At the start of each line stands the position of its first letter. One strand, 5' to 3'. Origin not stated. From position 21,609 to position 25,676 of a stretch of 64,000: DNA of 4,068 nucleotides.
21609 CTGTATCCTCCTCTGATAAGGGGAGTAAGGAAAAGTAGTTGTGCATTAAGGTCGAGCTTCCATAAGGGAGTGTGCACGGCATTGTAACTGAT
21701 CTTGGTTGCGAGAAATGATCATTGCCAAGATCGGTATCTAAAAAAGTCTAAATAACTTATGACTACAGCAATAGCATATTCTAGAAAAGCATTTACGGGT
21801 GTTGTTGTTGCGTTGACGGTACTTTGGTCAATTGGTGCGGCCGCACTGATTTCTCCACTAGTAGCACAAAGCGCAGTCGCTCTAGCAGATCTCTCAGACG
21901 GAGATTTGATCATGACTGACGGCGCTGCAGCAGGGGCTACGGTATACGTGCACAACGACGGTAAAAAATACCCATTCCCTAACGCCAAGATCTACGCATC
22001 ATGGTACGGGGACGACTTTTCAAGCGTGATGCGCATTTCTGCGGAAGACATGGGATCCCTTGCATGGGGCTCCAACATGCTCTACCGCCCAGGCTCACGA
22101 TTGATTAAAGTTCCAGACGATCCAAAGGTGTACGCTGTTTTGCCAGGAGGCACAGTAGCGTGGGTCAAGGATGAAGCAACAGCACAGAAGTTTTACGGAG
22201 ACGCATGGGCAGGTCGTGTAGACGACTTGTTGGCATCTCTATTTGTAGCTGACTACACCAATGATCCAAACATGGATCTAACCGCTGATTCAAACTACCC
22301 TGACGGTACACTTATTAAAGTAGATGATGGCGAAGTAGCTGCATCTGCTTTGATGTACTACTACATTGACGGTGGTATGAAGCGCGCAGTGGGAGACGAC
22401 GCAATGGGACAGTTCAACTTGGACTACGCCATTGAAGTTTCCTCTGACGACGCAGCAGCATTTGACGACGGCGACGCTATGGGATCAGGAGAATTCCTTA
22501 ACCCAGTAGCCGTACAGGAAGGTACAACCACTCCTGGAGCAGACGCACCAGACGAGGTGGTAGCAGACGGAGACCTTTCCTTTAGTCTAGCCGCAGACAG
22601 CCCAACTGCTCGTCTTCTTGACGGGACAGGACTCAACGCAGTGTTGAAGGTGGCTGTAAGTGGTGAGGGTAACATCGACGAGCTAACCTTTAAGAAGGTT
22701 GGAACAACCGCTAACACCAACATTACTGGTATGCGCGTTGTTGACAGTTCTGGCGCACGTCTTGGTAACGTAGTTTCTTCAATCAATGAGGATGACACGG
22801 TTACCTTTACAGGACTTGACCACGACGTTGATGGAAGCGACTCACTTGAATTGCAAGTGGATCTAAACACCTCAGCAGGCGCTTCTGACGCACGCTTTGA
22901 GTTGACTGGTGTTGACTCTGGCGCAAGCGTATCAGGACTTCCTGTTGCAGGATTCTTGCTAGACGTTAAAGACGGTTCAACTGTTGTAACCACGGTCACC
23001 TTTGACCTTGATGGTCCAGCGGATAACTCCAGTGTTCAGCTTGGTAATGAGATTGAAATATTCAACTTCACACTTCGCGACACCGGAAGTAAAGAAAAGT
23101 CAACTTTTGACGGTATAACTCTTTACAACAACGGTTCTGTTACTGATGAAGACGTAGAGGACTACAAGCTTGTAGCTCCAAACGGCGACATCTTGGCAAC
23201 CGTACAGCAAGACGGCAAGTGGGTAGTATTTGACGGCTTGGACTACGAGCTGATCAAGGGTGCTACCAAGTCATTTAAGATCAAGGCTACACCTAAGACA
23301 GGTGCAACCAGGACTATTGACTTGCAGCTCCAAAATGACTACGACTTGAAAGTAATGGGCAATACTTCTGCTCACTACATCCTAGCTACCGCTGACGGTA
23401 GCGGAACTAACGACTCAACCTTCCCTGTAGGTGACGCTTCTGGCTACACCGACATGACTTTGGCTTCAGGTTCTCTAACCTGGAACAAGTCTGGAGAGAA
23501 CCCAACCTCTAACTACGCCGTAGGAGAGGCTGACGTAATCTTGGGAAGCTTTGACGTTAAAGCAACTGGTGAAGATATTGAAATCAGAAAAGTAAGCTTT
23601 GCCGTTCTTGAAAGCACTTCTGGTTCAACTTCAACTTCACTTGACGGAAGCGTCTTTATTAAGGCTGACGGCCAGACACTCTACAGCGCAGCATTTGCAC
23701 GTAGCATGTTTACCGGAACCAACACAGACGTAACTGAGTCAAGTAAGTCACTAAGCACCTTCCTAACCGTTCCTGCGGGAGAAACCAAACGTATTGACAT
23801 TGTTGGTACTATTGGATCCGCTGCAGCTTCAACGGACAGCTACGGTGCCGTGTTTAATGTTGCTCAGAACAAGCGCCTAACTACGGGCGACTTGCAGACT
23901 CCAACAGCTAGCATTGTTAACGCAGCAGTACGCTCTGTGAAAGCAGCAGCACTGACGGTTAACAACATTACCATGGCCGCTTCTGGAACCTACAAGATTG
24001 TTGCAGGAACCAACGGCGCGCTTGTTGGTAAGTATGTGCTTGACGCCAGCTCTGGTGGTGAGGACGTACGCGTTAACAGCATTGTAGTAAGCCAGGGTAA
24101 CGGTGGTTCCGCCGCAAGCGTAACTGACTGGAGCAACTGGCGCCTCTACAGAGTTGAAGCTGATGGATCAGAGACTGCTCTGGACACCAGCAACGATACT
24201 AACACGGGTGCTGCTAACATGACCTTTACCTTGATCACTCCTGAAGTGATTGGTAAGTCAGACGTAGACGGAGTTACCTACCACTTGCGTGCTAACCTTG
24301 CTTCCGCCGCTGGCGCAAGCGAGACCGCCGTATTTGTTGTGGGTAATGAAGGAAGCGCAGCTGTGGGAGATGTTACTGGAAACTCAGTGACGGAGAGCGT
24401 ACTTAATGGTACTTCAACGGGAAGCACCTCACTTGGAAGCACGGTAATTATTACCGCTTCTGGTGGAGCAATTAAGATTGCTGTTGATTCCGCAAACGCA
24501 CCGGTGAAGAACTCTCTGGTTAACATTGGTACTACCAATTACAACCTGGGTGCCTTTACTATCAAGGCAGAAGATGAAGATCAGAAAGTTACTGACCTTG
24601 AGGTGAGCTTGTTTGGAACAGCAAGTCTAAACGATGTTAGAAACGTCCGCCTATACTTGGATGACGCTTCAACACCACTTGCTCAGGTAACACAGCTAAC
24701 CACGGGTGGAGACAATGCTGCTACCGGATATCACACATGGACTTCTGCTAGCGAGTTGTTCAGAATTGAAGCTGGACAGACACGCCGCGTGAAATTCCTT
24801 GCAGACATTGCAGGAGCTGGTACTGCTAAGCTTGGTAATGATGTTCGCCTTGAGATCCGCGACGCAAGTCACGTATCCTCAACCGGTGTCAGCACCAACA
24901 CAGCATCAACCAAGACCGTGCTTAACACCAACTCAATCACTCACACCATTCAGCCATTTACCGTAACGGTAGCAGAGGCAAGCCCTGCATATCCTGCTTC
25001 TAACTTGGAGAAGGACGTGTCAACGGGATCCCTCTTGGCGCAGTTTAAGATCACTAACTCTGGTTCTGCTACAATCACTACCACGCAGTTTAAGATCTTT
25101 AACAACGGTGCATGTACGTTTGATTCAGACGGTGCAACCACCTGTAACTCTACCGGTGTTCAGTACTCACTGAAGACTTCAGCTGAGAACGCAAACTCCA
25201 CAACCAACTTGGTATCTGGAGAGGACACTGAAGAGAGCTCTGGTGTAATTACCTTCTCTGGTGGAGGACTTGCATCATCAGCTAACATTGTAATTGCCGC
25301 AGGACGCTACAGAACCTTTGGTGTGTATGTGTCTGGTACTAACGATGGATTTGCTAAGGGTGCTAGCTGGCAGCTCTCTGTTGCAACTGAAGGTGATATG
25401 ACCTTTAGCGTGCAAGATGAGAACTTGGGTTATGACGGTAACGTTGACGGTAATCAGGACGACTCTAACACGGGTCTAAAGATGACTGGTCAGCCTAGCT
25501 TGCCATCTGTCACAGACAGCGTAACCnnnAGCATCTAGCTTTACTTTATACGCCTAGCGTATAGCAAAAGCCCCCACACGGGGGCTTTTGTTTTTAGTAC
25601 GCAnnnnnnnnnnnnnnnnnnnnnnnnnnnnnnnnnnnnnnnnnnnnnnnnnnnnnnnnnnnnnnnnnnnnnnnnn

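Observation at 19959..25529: ECF sigma / anti-sigma pair immediately upstream of a 1256-aa giant surface protein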

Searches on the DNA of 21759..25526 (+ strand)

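Call 59: search_with_rna_model(model_id=R2, sources=[L002, L003, L004, L006, L007, L008, L010, L011, L012, L013, L014, L015, L016, L017, L018, L019, L020, L021, L022, L023, L024, L025, L026, L027, L028, L029, L030, L031, L032, L033, L034, L035, L036, L037, L038, L039, L040, L041, L042, L043, L044, L045, L046, L047, L048, L049, L050, L051, L052, L053, L054, L055, L056, L057, L058, L059, L060, L061, L062, L063, L064, L065, L066, L067, L068, L069, L070, L071, L072, L073, L074, L075, L076, L077, L078, L079, L080, L081, L082, L083, L084, L085, L086, L087, window], max_evalue=1, make_alignment=true)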
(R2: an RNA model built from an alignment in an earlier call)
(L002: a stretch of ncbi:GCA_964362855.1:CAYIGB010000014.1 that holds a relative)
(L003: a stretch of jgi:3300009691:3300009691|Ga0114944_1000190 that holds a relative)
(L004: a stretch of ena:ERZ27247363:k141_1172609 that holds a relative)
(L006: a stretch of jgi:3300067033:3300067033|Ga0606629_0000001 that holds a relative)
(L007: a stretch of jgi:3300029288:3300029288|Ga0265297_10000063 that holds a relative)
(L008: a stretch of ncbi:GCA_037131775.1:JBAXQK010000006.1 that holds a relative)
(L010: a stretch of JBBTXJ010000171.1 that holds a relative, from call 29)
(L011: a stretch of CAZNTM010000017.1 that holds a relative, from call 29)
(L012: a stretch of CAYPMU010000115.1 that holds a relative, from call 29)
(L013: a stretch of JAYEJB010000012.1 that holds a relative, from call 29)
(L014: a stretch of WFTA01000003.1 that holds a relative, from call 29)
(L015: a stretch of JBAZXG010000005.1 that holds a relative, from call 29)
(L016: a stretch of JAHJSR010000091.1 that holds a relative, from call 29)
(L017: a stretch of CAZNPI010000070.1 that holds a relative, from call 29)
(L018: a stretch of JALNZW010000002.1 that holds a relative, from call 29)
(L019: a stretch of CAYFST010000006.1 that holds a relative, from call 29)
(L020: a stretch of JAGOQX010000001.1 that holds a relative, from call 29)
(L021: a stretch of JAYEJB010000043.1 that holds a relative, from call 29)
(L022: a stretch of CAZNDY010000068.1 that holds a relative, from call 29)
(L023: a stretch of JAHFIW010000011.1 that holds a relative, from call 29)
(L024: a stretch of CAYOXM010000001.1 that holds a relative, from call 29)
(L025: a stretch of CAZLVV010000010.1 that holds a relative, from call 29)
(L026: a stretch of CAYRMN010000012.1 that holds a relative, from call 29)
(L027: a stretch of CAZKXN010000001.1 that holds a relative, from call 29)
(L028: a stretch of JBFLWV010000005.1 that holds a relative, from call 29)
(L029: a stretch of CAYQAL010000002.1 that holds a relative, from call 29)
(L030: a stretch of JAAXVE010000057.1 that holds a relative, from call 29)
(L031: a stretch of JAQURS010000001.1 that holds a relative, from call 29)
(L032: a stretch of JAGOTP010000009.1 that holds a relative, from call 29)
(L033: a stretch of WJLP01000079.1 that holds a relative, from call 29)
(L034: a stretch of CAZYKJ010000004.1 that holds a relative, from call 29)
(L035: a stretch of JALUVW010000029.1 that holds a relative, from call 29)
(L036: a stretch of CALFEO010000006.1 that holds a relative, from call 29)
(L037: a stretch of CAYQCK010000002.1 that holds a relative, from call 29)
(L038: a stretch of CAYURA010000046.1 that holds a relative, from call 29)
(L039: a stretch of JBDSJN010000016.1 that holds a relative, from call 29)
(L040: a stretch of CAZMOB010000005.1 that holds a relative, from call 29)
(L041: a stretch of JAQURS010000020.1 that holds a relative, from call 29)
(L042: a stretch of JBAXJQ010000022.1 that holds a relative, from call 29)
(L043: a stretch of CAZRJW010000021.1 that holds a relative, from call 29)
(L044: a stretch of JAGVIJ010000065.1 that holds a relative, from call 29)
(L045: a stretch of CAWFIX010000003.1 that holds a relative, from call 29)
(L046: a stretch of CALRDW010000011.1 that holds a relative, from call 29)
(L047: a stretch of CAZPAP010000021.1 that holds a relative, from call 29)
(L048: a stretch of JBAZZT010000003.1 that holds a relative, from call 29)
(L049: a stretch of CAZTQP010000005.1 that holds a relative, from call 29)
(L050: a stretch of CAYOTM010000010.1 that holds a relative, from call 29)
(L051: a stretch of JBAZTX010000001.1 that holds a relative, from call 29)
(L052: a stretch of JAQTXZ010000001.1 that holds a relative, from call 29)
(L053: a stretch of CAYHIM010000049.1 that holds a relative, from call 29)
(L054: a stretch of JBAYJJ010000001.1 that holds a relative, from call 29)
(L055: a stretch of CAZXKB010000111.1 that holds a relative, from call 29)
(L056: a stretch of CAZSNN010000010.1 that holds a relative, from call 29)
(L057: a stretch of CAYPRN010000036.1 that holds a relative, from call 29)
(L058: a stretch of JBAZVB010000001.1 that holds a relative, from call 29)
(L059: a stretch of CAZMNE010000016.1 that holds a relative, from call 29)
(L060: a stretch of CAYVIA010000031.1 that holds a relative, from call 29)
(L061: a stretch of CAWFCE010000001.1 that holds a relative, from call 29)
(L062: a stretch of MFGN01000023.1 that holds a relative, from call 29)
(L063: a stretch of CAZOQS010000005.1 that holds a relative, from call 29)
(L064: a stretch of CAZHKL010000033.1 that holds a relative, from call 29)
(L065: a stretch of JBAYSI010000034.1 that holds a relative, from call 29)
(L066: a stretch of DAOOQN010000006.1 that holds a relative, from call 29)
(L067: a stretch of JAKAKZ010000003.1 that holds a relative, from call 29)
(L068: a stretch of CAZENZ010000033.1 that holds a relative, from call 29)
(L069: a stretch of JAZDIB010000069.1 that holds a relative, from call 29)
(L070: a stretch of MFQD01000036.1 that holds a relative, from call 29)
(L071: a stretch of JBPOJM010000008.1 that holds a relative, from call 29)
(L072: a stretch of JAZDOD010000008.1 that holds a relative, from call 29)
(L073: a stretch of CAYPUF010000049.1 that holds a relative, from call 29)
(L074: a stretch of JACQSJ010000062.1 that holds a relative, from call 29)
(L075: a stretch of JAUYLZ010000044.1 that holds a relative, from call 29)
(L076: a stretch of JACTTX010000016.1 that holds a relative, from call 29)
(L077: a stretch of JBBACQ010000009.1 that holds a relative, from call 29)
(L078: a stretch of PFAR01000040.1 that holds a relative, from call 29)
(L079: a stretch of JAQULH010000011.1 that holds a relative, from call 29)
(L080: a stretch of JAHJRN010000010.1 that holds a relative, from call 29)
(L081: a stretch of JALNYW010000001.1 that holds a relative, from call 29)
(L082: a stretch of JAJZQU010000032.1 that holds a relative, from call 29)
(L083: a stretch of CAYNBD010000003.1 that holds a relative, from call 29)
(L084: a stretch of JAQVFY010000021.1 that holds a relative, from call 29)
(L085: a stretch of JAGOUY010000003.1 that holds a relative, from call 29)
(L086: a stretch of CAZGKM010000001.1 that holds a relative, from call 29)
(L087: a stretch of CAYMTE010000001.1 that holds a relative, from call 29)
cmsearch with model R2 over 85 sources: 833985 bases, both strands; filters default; matches with E-value up to 1: 37.
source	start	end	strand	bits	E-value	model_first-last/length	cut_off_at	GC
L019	4752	4790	+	35.9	4.3e-08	1-35/35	no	0.51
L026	4809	4846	+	31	2e-06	1-35/35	no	0.63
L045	4752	4792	+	27.9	2.3e-05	1-35/35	no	0.41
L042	4537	4571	+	27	4.5e-05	1-35/35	no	0.34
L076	4784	4817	+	25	0.00022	1-35/35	no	0.5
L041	4456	4491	+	24.4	0.00037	1-35/35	no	0.61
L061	4588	4625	+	24.2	0.00043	1-35/35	no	0.61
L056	4529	4559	+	23.2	0.00098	3-33/35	no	0.68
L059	4529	4559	+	23.2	0.00098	3-33/35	no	0.68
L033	4756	4793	+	22.7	0.0014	1-35/35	no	0.42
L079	4746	4780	+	22.7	0.0014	1-35/35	no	0.54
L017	2899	2939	+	21.2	0.0046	1-35/35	no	0.46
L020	4763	4804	+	21.2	0.0047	1-35/35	no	0.55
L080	4777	4803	+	21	0.0053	1-35/35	no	0.52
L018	4515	4543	+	20.2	0.0097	4-32/35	no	0.66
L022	1571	1599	+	20.2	0.0097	4-32/35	no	0.66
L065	4501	4529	+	20.2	0.0097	4-32/35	no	0.66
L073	4488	4525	+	20.1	0.011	1-35/35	no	0.63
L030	3992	4025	+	19.9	0.012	1-35/35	no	0.68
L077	4516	4551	+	19.9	0.013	1-35/35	no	0.64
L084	4507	4537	+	19.8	0.013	3-33/35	no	0.74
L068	4771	4802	+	19.8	0.014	1-35/35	no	0.47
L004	5873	5906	+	19.4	0.019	1-35/35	no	0.47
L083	4625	4667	+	17.8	0.065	1-35/35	no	0.49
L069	4778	4817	+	17.5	0.083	1-35/35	no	0.55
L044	3089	3108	+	17.3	0.1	1-35/35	no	0.3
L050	4477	4498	+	16.5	0.19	9-30/35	no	0.55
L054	4790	4829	+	16.2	0.23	1-35/35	no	0.6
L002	5943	5973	+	16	0.27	4-32/35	no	0.58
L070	4771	4805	+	15.9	0.29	1-35/35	no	0.66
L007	5886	5921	+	15.8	0.32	1-35/35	no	0.67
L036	4745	4779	+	15.7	0.34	1-35/35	no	0.4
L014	1688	1717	+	15.5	0.4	1-35/35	no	0.13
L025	4747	4781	+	15.4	0.44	1-35/35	no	0.37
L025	6269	6288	+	15.4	0.46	1-35/35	no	0.3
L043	4772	4810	+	15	0.58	1-35/35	no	0.51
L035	204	229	+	14.8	0.73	7-30/35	no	0.46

Alignment A7: 37 matches aligned to the model, 53 columns, each read 5' to 3' on its own strand. Consensus structure (alignment columns), stored with it:
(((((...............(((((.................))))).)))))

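Call 74: search_rna_families(sources=[L087, L019, L079, L048, L073, L029], threshold=evalue, max_evalue=1)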
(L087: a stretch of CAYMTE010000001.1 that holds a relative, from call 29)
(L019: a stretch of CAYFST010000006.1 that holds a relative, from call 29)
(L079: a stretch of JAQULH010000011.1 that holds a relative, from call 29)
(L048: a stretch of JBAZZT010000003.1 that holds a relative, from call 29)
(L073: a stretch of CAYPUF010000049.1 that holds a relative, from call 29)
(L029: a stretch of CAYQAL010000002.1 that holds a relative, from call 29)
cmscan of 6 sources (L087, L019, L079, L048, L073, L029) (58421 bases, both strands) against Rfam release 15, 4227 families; matches with E-value up to 1: 1.
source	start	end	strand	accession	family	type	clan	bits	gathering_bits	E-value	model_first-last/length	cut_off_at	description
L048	8978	9101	+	RF00980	mir-643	Gene; miRNA;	-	34.6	65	0.00089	1-85/85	no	mir-643 microRNA precursor family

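Call 103: build_rna_model(alignment_id=A7)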
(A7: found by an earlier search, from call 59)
Model R3 built from alignment A7 (37 sequences, 53 columns); structure: stored with the alignment.
model positions 37; base pairs 10; branch points 0; effective number of sequences 37; information 0.944 bits per position. Calibrated on 0.2 Mb of random sequence (short: E-values are rough).
structure used (alignment columns):
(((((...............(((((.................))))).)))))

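Call 104: search_with_rna_model(model_id=R3, sources=[L088, L089, L090, L091, L092, L093, L094, L095, L096, L097, L098, L099, L100, L101, L102, L103, L104, L105, L106, L107, L108, L109, L110, L111, L112, L113, L115, L116, L117, L118, L119, L120, L121, L122, L124, L125, L126, L127, L128, L129, L130, L131, L132, L133, L134, L135, L136, L137, L138, L139, L140, L141, L142, L143, L144, L145, L146, L147, L148, L149, L150, L151, L152, L153, L154, L155, L156, L157, L158, L159, L160, L161, L162, L163, L164, L165, L166, L167, window], max_evalue=1, make_alignment=true)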
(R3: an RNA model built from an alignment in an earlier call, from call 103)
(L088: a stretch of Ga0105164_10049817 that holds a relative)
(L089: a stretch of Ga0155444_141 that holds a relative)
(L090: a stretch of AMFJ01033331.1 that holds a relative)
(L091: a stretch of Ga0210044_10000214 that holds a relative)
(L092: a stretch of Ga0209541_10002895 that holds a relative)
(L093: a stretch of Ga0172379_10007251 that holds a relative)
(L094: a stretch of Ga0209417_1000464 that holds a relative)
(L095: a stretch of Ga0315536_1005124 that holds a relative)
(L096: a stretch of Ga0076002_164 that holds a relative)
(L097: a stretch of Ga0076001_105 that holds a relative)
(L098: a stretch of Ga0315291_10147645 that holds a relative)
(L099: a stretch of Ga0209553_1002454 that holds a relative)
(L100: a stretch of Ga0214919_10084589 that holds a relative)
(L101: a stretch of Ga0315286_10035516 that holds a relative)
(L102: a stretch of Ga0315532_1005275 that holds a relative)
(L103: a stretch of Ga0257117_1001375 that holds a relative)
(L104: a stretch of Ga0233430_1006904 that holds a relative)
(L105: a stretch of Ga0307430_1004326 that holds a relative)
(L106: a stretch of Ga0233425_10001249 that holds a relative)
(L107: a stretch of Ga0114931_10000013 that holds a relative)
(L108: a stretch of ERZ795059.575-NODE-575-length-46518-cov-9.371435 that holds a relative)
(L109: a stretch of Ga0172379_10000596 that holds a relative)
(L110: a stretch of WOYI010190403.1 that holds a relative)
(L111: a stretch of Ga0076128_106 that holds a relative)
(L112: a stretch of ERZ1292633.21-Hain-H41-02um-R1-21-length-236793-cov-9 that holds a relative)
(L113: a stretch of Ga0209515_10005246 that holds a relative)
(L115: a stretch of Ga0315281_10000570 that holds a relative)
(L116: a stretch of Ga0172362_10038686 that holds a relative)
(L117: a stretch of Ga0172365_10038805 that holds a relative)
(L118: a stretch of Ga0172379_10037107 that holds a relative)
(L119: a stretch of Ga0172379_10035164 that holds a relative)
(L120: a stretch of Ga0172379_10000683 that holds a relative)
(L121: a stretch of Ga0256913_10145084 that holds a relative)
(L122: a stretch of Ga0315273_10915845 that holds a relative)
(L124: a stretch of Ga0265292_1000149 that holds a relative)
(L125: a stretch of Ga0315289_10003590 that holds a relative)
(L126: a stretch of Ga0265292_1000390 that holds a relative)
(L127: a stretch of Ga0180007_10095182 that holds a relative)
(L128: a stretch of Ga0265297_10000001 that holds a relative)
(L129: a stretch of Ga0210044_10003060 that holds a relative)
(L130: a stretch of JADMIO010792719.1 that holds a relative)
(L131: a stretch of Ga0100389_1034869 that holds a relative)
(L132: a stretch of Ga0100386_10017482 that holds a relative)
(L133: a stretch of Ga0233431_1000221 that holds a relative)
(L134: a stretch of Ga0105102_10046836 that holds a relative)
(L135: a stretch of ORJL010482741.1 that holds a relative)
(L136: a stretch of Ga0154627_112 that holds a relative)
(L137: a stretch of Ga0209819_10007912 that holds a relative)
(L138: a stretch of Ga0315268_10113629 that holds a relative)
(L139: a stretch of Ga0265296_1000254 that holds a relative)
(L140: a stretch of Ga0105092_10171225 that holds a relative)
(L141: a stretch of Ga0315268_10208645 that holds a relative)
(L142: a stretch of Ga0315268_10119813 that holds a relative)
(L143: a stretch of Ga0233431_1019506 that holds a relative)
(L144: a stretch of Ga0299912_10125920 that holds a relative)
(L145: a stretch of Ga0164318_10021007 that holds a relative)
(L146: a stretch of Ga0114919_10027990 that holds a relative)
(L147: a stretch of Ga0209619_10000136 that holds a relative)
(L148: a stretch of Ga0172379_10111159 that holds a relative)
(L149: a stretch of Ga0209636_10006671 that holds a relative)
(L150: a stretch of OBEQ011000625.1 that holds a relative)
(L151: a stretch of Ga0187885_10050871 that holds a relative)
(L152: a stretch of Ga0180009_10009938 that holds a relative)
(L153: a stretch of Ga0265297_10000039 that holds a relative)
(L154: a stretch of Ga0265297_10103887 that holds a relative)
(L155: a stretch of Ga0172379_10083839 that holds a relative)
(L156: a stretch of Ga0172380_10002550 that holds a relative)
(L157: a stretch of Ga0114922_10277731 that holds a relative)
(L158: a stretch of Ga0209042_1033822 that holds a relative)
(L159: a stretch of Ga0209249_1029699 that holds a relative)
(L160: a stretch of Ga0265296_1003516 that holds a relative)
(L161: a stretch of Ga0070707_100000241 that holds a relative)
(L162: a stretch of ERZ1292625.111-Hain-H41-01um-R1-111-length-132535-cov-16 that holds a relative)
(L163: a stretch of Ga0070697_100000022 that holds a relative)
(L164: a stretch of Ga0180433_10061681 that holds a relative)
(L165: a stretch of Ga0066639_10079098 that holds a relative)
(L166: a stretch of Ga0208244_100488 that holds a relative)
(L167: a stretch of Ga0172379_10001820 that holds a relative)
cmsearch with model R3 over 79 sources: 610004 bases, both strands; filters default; matches with E-value up to 1: 30.
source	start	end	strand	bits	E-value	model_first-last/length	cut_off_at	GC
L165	1367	1404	+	34.4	4.3e-07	1-37/37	no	0.5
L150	2497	2534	+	32.1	2.3e-06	1-37/37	no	0.58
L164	3326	3360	+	30.9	5.5e-06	1-37/37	no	0.54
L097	6944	6980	+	29.4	1.7e-05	1-37/37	no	0.43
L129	4196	4233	+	29.2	1.9e-05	1-37/37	no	0.26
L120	7098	7137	+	29.1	2.1e-05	1-37/37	no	0.6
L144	1913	1951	+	28.9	2.4e-05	1-37/37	no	0.59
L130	7017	7054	+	28.6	3e-05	1-37/37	no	0.55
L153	7059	7089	+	28.6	3.1e-05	1-37/37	no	0.45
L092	6909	6943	+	26.2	0.00017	1-37/37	no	0.66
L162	7077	7113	+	25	0.00043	1-37/37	no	0.57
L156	7081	7116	+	24.2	0.00078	1-37/37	no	0.58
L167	6936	6971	+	23.8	0.001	1-37/37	no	0.58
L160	3460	3497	+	23.7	0.0011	1-37/37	no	0.61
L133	7121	7155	+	23.1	0.0017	1-37/37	no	0.4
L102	6104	6142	+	22.9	0.0021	1-37/37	no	0.51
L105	4237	4275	+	22.9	0.0021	1-37/37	no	0.51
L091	6934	6966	+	22.3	0.003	1-37/37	no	0.58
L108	7163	7200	+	21.9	0.0043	1-37/37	no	0.61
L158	1629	1662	+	20.6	0.01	1-37/37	no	0.59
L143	3941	3975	+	19.7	0.021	1-37/37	no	0.6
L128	7037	7078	+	19.7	0.021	1-37/37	no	0.52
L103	7205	7236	+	16.9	0.17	1-37/37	no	0.44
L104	1652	1683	+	16.9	0.17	1-37/37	no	0.44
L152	6903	6940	+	16.6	0.21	1-37/37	no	0.45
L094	10079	10113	-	15.9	0.36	1-37/37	no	0.46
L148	1692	1719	+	15.6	0.42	1-37/37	no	0.46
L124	7032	7068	+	15.2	0.58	1-37/37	no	0.59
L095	5733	5773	+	15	0.67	1-37/37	no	0.39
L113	7201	7241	+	14.7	0.85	1-37/37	no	0.44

Alignment A12: 30 matches aligned to the model, 47 columns, each read 5' to 3' on its own strand. Consensus structure (alignment columns), stored with it:
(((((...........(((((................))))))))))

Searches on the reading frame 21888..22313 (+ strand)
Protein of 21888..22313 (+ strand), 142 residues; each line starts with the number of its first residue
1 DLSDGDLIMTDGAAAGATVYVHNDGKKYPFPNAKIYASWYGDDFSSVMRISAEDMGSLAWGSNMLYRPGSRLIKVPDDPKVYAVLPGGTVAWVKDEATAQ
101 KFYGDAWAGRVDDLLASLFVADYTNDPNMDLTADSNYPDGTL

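Call 29: find_related_loci(query=A2, collection=genome_contigs, flank=5000)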
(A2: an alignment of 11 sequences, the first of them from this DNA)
Query A2 (142 aa) in genome_contigs; peptide patterns used: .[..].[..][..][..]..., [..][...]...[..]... (x = any residue, [..] = any of these).
598 stretches matched a pattern (row limit reached: there are more); 554 encode a relative of the query (tblastn E <= 1e-3); the best 80 are kept; 79 distinct loci.
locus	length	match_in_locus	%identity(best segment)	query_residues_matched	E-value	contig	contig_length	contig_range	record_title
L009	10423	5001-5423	77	2-142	3e-73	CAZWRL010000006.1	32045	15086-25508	MAG TPA_asm: uncultured Gammaproteobacteria bacterium isolate binchicken_co21_262 genome assembly, contig: NODE_512_leng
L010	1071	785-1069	73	1-95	7e-48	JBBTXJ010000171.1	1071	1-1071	MAG: Patescibacteria group bacterium isolate H51-bin222_1 H51_bin222_1_000000000171, whole genome shotgun sequence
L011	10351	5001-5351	52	1-120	1e-33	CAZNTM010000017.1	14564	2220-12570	MAG TPA_asm: uncultured Gammaproteobacteria bacterium isolate SRP090828_co1_54 genome assembly, contig: NODE_715_length_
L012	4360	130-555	44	2-142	2e-33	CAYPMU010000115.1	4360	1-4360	MAG TPA_asm: uncultured Gammaproteobacteria bacterium isolate SRP319275_co4_91 genome assembly, contig: NODE_18646_lengt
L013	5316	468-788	50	17-125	5e-33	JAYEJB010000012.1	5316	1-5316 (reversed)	MAG: Patescibacteria group bacterium isolate MAG175 MAG175_12, whole genome shotgun sequence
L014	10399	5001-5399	48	3-142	3e-33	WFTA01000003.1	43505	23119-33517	MAG: Patescibacteria group bacterium isolate S139_112 k151_112555, whole genome shotgun sequence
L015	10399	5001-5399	45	3-142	2e-32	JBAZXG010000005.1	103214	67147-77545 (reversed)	MAG: Patescibacteria group bacterium isolate SO_2017_GW1_50 NODE_1335_length_103214_cov_1.586437_OW334_2017, whole genom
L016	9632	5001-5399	46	2-142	3e-32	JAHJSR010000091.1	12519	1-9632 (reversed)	MAG: Patescibacteria group bacterium isolate OS_PC_MetaG.mb.25 OS_PC_MetaG.mb.25_k141_671375, whole genome shotgun seque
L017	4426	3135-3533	45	2-142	8e-32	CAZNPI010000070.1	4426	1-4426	MAG TPA_asm: uncultured Gammaproteobacteria bacterium isolate SRP278252_co1_70 genome assembly, contig: NODE_40169_lengt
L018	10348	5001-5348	49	5-124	7e-32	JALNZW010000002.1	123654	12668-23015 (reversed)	MAG: Patescibacteria group bacterium isolate SO_2017_LW2 bin 120 scaffold_307_c1_LW138R_2017, whole genome shotgun seque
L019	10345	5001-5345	48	2-120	8e-32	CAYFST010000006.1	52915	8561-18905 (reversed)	MAG TPA_asm: uncultured Gammaproteobacteria bacterium isolate ERP107533_co1_49 genome assembly, contig: NODE_181_length_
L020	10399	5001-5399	44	2-142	5e-32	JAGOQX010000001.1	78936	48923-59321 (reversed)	Patescibacteria group bacterium isolate Gw_Eff_bin_226 Gw_Eff_405_length_78936_cov_6.772463, whole genome shotgun sequen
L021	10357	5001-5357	44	13-133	7e-32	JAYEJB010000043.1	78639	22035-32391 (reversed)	MAG: Patescibacteria group bacterium isolate MAG175 MAG175_43, whole genome shotgun sequence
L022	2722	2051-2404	49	3-124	6e-32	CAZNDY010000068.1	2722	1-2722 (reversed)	MAG TPA_asm: uncultured Gammaproteobacteria bacterium isolate SRP241341_co1_32 genome assembly, contig: NODE_28909_lengt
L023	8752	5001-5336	47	8-120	8e-32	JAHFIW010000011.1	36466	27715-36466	MAG: bacterium isolate nzgw371 NODE_1498_length_36467_cov_4.310763, whole genome shotgun sequence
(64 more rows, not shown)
